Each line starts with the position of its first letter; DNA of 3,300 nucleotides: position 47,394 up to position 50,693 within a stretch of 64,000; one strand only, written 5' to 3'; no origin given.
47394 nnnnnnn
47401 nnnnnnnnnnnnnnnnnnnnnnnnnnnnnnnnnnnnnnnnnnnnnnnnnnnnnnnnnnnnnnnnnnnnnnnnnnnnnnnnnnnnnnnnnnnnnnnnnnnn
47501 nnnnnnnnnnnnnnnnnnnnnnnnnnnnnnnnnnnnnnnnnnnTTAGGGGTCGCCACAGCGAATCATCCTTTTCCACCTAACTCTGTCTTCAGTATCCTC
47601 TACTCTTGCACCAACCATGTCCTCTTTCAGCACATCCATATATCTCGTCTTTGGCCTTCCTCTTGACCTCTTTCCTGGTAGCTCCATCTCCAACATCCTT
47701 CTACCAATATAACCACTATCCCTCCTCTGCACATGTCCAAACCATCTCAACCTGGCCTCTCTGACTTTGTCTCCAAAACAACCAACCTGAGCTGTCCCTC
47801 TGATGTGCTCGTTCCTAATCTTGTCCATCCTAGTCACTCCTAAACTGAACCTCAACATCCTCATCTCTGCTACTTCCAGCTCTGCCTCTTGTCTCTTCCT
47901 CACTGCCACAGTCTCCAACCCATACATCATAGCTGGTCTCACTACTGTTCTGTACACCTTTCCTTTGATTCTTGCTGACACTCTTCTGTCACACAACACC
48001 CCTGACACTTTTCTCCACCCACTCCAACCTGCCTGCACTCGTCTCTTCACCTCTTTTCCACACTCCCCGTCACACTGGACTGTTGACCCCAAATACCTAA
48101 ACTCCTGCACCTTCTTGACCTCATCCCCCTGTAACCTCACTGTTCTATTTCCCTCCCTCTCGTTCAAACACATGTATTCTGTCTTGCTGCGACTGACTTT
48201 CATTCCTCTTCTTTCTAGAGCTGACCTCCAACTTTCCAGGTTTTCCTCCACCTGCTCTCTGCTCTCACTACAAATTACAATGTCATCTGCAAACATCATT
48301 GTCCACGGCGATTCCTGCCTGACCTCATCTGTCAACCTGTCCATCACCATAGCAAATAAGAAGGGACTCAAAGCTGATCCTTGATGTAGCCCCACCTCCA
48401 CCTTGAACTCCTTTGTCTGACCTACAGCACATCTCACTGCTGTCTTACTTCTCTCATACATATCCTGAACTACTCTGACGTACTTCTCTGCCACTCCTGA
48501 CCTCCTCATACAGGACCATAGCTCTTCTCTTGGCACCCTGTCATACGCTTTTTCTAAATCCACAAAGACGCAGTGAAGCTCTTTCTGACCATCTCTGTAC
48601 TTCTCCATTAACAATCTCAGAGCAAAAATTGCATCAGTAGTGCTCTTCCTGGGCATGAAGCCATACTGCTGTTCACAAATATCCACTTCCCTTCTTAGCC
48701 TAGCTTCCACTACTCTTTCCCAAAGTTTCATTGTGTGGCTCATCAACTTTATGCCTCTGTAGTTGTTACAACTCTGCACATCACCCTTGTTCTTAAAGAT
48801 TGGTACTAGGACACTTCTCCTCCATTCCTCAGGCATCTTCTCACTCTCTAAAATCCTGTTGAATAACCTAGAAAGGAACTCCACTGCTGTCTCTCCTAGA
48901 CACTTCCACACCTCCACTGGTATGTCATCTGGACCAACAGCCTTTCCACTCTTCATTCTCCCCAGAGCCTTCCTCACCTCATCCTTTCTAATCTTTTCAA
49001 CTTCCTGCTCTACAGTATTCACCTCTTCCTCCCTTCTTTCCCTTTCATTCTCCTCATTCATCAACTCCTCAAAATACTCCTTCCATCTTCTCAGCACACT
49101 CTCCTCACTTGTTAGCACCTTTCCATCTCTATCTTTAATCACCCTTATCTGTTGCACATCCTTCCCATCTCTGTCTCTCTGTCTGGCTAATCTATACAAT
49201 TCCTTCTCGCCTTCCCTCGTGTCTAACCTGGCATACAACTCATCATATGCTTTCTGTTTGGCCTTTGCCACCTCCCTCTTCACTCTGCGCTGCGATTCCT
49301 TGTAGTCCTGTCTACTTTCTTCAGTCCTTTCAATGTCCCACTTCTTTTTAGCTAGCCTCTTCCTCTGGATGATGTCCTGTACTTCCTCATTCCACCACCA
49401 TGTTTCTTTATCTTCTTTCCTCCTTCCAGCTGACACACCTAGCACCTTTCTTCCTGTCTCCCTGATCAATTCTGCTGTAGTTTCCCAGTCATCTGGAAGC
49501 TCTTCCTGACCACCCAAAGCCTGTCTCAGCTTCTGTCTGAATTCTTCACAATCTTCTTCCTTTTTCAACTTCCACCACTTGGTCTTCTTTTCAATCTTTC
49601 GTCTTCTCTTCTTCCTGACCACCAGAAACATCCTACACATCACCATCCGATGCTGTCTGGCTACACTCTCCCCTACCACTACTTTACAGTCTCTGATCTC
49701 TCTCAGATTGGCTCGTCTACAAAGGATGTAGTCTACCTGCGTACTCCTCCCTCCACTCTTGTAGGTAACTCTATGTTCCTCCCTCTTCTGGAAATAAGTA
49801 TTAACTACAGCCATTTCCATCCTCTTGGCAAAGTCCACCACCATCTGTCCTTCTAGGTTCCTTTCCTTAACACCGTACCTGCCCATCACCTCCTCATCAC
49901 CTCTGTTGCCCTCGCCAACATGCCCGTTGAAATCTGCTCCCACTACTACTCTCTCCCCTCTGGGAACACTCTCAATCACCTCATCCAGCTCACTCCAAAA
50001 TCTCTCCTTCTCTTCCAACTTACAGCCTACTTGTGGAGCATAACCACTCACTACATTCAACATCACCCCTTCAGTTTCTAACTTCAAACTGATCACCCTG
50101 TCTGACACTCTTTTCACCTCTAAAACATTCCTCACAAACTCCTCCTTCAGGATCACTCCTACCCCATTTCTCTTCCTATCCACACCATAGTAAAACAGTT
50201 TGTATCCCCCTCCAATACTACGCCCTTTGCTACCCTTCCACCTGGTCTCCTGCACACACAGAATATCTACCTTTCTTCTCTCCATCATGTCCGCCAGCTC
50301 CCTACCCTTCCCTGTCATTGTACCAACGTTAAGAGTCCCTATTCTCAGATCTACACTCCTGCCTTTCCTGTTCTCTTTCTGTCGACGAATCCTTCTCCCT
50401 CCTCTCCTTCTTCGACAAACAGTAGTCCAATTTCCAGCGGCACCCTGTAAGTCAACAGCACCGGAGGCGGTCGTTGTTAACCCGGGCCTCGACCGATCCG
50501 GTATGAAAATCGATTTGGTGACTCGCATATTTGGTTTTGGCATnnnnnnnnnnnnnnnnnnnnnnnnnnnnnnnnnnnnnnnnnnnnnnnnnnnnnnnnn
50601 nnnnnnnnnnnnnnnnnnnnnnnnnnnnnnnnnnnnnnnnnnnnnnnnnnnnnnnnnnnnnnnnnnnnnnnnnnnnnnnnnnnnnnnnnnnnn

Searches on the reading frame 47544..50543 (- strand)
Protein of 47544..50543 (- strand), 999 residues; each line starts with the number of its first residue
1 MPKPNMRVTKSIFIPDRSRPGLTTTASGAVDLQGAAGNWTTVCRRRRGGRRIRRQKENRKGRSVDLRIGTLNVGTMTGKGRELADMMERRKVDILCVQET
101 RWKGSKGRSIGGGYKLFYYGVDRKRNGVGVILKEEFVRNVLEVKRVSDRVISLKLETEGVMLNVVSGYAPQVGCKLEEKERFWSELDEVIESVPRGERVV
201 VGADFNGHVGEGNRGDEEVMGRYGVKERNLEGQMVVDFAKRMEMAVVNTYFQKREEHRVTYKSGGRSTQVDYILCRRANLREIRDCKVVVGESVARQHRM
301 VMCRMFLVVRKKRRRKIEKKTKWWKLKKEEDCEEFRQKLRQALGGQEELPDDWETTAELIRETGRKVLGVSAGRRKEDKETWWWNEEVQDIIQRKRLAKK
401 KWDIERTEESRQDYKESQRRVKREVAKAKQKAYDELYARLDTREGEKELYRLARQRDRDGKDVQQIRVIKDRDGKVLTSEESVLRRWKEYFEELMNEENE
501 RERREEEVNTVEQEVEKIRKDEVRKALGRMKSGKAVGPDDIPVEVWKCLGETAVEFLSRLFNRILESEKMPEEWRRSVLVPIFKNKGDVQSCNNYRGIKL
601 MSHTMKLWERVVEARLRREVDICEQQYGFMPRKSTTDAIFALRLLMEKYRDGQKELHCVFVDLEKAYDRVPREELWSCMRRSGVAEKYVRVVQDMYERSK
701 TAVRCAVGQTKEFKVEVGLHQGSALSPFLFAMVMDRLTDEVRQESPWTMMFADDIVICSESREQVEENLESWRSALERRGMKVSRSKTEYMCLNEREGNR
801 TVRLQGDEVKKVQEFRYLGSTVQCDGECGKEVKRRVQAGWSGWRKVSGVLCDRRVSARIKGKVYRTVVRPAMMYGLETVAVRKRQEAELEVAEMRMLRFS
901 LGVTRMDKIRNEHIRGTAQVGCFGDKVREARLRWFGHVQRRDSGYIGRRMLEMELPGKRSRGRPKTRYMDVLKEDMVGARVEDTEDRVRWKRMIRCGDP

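Call 10: find_encoding_contigs(protein=window:47544-50543:-, flank=10000, max_places=10)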
Protein window:47544-50543:- (999 aa): no gene with exactly this product is on record in the collection.

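Call 11: search_protein_families(library=pfam, proteins=[window:47544-50543:-])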
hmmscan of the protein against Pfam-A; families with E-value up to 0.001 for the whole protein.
window:47544-50543:- (999 aa): 2 families
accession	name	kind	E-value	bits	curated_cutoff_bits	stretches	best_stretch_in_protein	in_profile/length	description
PF00078.32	RVT_1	-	6.3e-39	134.3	29.6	1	587-822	4-205/205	Reverse transcriptase (RNA-dependent DNA polymerase)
PF03372.29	Exo_endo_phos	-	1e-07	32.4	24.5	1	70-277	2-204/225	Endonuclease/Exonuclease/phosphatase family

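Call 15: find_homologous_proteins(query=window:47544-50543:-, max_evalue=1e-50)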
Query window:47544-50543:- (999 aa): 2437 proteins with E <= 1e-50 among 8000 candidates; the best 120 are listed.
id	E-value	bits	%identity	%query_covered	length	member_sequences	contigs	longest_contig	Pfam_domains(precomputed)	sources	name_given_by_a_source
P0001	0.0e+0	3233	87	89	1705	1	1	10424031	PF00078.33,PF03372.30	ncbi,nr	ncbi:hypothetical protein QTP86_015882 [Hemibagrus guttatus]|nr:hypothetical protein QTP86_015882 [H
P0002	0.0e+0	3040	87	95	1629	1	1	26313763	PF00078.33,PF03372.30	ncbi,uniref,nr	ncbi:hypothetical protein QTP70_008754 [Hemibagrus guttatus]|uniref:ribonuclease H n=1 Tax=Hemibagru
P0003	0.0e+0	3040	88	84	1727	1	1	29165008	PF00078.33,PF03372.30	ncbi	ncbi:hypothetical protein QTP86_021817, partial [Hemibagrus guttatus]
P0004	0.0e+0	2982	85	83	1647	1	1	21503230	PF00078.33,PF14529.13,PF03372.30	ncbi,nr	ncbi:hypothetical protein QTP86_002760 [Hemibagrus guttatus]|nr:hypothetical protein QTP86_002760 [H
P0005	0.0e+0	2977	87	92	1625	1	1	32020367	PF00078.33,PF03372.30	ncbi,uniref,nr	ncbi:hypothetical protein QTP70_002688 [Hemibagrus guttatus]|uniref:ribonuclease H n=1 Tax=Hemibagru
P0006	0.0e+0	2948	88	87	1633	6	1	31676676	PF00078.33,PF03372.30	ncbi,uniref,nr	ncbi:hypothetical protein QTP70_011954 [Hemibagrus guttatus]|uniref:ribonuclease H n=1 Tax=Hemibagru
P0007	0.0e+0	2939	87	94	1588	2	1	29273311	PF00078.33,PF03372.30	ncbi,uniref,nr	ncbi:hypothetical protein QTP70_001936 [Hemibagrus guttatus]|uniref:ribonuclease H n=1 Tax=Hemibagru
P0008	0.0e+0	2937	88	88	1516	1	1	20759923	PF00078.33,PF03372.30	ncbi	ncbi:hypothetical protein QTP86_025046, partial [Hemibagrus guttatus]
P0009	0.0e+0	2925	86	93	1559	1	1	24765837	PF00078.33,PF03372.30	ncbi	ncbi:hypothetical protein QTP86_006366, partial [Hemibagrus guttatus]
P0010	0.0e+0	2896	87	85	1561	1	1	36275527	PF00078.33,PF03372.30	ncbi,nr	ncbi:hypothetical protein QTP86_008701 [Hemibagrus guttatus]|nr:hypothetical protein QTP86_008701 [H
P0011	0.0e+0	2694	77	93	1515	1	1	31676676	PF00078.33,PF03372.30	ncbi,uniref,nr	ncbi:hypothetical protein QTP70_010530 [Hemibagrus guttatus]|uniref:ribonuclease H n=1 Tax=Hemibagru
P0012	0.0e+0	2630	67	91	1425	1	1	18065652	PF00078.33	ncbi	ncbi:hypothetical protein QTP70_015383, partial [Hemibagrus guttatus]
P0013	0.0e+0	2627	77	95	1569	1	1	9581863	PF00078.33,PF14529.13,PF03372.30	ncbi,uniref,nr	ncbi:hypothetical protein C0J50_16567 [Silurus asotus]|uniref:ribonuclease H n=2 Tax=Silurus asotus 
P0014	0.0e+0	2539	88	87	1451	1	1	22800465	PF00078.33,PF03372.30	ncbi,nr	ncbi:hypothetical protein QTP86_007966 [Hemibagrus guttatus]|nr:hypothetical protein QTP86_007966 [H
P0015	0.0e+0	2500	86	92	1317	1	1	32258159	PF00078.33,PF03372.30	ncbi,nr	ncbi:hypothetical protein QTP86_020082 [Hemibagrus guttatus]|nr:hypothetical protein QTP86_020082 [H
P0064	0.0e+0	2002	88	89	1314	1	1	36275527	PF13431.13,PF00078.33,PF13414.13,PF13428.13,PF14559.13,PF25575.1,PF00515.35,PF03372.30,PF13424.13,PF13432.13,PF13181.13,PF07719.24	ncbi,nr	ncbi:hypothetical protein QTP86_019766 [Hemibagrus guttatus]|nr:hypothetical protein QTP86_019766 [H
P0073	0.0e+0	1950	87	99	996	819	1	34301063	PF00078.33,PF03372.30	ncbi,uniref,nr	ncbi:hypothetical protein QTP70_003516 [Hemibagrus guttatus]|uniref:ribonuclease H n=1 Tax=Hemibagru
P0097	0.0e+0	1873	86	66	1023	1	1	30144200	PF00078.33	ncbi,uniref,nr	ncbi:hypothetical protein PDJAM_G00258080 [Pangasius djambal]|uniref:Uncharacterized protein n=1 Tax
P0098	0.0e+0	1873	83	99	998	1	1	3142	PF00078.33,PF03372.30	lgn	-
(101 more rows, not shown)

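Call 16: find_encoding_contigs(protein=P0073, flank=10000, max_places=10)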
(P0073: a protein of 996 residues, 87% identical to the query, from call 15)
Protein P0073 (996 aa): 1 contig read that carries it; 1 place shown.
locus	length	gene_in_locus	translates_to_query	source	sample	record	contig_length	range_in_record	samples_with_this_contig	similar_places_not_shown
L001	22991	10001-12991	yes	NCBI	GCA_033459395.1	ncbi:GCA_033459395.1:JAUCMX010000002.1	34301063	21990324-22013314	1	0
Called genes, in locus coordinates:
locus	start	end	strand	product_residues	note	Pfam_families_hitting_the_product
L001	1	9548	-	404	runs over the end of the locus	-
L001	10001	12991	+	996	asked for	PF03372:Exo_endo_phos, PF00078:RVT_1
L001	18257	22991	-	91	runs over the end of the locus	PF00533:BRCT (faint)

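Call 17: find_encoding_contigs(protein=P0013, flank=10000, max_places=10)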
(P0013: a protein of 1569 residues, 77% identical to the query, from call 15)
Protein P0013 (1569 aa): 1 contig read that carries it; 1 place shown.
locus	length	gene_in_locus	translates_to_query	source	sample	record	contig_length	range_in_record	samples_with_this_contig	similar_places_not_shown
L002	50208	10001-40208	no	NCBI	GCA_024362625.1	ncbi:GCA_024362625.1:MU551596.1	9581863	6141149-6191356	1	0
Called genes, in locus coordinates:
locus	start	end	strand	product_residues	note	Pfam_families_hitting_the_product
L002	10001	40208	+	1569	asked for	PF03372:Exo_endo_phos (weak), PF14529:Exo_endo_phos_2 (faint), PF00078:RVT_1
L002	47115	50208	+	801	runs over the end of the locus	PF02204:VPS9, PF21388:SPATA2_PUB-like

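Call 36: find_encoding_contigs(protein=P0097, flank=10000, max_places=5)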
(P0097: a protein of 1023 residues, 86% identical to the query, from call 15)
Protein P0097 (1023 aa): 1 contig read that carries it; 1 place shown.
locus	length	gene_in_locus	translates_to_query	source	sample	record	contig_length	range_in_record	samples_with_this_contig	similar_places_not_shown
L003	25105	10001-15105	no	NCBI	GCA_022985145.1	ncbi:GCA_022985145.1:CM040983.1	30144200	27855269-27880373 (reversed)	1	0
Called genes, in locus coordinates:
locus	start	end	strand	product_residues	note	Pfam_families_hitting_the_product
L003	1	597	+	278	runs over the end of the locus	-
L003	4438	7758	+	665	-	PF00078:RVT_1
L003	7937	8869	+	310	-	PF00078:RVT_1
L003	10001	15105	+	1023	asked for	PF00078:RVT_1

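Call 37: find_encoding_contigs(protein=P0064, flank=10000, max_places=5)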
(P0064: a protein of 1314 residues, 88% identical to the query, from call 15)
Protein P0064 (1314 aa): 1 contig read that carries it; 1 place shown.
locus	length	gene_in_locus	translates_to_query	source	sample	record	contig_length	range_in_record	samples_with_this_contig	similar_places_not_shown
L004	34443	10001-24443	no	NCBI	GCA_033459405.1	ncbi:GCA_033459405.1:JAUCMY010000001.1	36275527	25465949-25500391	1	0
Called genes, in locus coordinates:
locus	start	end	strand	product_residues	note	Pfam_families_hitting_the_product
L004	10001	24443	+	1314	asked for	PF00078:RVT_1, PF03372:Exo_endo_phos, PF00078:RVT_1, PF25575:TPR_BSK1_C, PF13414:TPR_11 (weak), PF00515:TPR_1, PF07719:TPR_2 (weak), PF13181:TPR_8 (weak), +5 more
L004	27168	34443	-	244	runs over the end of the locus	PF00244:14-3-3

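Call 38: find_encoding_contigs(protein=P0098, flank=10000, max_places=5)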
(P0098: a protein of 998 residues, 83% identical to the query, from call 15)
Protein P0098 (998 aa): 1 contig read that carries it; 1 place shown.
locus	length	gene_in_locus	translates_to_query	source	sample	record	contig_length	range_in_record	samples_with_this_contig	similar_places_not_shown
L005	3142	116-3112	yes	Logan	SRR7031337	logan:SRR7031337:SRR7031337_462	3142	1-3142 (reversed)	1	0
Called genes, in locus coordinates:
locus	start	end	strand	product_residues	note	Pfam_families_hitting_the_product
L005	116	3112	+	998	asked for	PF03372:Exo_endo_phos (weak), PF00078:RVT_1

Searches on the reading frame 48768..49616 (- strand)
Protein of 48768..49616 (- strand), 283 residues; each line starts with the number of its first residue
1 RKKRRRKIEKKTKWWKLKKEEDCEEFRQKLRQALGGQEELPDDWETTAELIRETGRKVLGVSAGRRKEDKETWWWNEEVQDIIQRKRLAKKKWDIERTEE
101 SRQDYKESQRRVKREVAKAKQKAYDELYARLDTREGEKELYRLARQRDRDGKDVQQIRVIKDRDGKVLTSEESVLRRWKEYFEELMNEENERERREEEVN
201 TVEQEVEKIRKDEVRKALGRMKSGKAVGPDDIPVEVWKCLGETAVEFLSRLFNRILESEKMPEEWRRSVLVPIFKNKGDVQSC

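Call 40: find_homologous_proteins(query=window:48768-49616:-, max_evalue=1e-60)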
Query seq(283 aa) (283 aa): 871 proteins with E <= 1e-60 among 3687 candidates; the best 120 are listed.
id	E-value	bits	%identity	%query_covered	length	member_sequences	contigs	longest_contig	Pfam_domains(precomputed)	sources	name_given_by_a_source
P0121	1.3e-153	528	88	100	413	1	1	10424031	-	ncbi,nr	ncbi:hypothetical protein QTP86_023298 [Hemibagrus guttatus]|nr:hypothetical protein QTP86_023298 [H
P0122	1.6e-152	525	88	100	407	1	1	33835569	-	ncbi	ncbi:hypothetical protein QTP70_017380, partial [Hemibagrus guttatus]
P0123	7.0e-152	523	88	93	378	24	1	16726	PF00078.33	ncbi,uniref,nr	ncbi:hypothetical protein QTP70_003118 [Hemibagrus guttatus]|uniref:Reverse transcriptase domain-con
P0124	6.6e-151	519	88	93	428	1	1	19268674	-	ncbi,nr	ncbi:hypothetical protein QTP86_004637 [Hemibagrus guttatus]|nr:hypothetical protein QTP86_004637 [H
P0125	1.0e-150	519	88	93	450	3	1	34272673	PF00078.33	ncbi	ncbi:hypothetical protein QTP86_024040, partial [Hemibagrus guttatus]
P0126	9.7e-150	516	89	96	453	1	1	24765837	-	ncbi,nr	ncbi:hypothetical protein QTP86_028917 [Hemibagrus guttatus]|nr:hypothetical protein QTP86_028917 [H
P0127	2.4e-148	511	87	98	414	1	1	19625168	-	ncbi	ncbi:hypothetical protein QTP70_034966, partial [Hemibagrus guttatus]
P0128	6.8e-148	510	88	96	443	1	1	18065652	-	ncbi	ncbi:hypothetical protein QTP70_020260, partial [Hemibagrus guttatus]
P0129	3.8e-147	507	84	100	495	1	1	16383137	PF00078.33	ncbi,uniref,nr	ncbi:hypothetical protein QTP70_001473 [Hemibagrus guttatus]|uniref:ribonuclease H n=1 Tax=Hemibagru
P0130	9.7e-145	499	84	93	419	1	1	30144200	-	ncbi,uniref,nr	ncbi:hypothetical protein PDJAM_G00257640 [Pangasius djambal]|uniref:Uncharacterized protein n=1 Tax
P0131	9.1e-144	496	88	90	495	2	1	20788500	PF08583.16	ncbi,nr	ncbi:hypothetical protein QTP86_014143 [Hemibagrus guttatus]|nr:hypothetical protein QTP86_014143 [H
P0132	2.5e-142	491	85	96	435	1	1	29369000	-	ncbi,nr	ncbi:hypothetical protein QTP86_009031 [Hemibagrus guttatus]|nr:hypothetical protein QTP86_009031 [H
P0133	1.1e-141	489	71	95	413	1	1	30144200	PF21528.3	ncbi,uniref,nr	ncbi:hypothetical protein PDJAM_G00257950 [Pangasius djambal]|uniref:Uncharacterized protein n=1 Tax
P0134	4.6e-141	487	87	90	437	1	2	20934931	-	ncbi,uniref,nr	ncbi:hypothetical protein QTP70_026420 [Hemibagrus guttatus]|uniref:Uncharacterized protein n=1 Tax=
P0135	8.9e-141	486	88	92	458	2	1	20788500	-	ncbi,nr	ncbi:hypothetical protein QTP86_015722 [Hemibagrus guttatus]|nr:hypothetical protein QTP86_015722 [H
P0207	3.8e-121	422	70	100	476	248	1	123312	PF00078.33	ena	-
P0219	1.1e-118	414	79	89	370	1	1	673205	-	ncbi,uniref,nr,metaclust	ncbi:uncharacterized protein [Sinocyclocheilus grahami]|uniref:uncharacterized protein n=1 Tax=Sinoc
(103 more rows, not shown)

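Call 51: find_encoding_contigs(protein=P0219, flank=10000, max_places=5)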
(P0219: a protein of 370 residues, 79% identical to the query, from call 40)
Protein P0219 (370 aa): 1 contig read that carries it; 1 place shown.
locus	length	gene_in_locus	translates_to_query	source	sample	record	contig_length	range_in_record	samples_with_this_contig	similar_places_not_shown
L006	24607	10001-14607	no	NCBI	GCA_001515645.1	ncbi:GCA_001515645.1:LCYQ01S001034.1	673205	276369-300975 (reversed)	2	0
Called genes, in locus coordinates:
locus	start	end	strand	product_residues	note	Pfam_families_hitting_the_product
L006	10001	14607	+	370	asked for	-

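Call 52: find_encoding_contigs(protein=P0207, flank=10000, max_places=10)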
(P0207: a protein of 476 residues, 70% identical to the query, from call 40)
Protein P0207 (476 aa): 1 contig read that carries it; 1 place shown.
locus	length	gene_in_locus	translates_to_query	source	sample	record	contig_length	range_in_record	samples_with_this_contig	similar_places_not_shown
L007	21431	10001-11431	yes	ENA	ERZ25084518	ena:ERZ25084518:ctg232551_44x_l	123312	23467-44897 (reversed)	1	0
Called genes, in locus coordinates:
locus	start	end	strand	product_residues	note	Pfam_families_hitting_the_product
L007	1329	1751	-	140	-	-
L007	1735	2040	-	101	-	PF00078:RVT_1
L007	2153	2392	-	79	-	-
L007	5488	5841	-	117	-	-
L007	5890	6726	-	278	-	PF00078:RVT_1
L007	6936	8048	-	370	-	-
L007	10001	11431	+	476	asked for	PF00078:RVT_1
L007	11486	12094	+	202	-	PF00078:RVT_1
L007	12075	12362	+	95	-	-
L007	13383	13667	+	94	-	-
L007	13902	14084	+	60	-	-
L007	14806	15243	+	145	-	-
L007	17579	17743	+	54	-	-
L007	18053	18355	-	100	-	-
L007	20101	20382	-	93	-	-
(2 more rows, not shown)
